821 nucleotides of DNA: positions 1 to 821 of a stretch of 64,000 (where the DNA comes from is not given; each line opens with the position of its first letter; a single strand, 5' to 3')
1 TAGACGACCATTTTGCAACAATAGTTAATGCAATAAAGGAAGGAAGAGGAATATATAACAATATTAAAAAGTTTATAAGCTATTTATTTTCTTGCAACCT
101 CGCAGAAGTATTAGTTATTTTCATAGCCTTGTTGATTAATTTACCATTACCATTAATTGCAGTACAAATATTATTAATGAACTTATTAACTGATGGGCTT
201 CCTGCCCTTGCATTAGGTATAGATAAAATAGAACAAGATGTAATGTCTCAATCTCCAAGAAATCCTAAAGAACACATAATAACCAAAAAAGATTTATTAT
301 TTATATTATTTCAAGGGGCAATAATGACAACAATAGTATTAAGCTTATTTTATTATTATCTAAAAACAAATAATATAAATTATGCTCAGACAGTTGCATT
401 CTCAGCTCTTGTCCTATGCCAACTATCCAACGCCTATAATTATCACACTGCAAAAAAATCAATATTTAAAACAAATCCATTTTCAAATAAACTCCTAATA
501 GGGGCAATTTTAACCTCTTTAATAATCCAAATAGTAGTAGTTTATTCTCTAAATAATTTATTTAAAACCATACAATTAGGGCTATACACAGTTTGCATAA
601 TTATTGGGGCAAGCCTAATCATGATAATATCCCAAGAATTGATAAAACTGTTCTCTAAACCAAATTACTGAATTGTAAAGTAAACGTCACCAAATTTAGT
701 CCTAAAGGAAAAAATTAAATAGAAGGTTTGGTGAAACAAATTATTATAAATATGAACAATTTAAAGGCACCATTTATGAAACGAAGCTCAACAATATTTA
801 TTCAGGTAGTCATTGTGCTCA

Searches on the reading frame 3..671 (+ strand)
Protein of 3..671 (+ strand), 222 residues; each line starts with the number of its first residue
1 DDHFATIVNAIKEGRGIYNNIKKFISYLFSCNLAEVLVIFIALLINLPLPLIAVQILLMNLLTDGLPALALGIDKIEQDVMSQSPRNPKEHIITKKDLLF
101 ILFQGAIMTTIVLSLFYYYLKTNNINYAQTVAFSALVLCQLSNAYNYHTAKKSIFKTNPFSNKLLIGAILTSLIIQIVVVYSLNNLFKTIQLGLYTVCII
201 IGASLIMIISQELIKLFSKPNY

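Call 6: search_protein_families(library=pfam, proteins=[window:3-671:+], max_evalue=0.1)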
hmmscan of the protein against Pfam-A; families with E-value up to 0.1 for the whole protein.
window:3-671:+ (222 aa): 2 families
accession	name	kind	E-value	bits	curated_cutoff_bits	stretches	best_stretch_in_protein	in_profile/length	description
PF00689.26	Cation_ATPase_C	-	2.9e-51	174.2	27.3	1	48-217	1-175/175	Cation transporting ATPase, C-terminus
PF18800.6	Atthog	-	0.021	15.2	29.8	1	78-140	27-86/141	Attenuator of Hedgehog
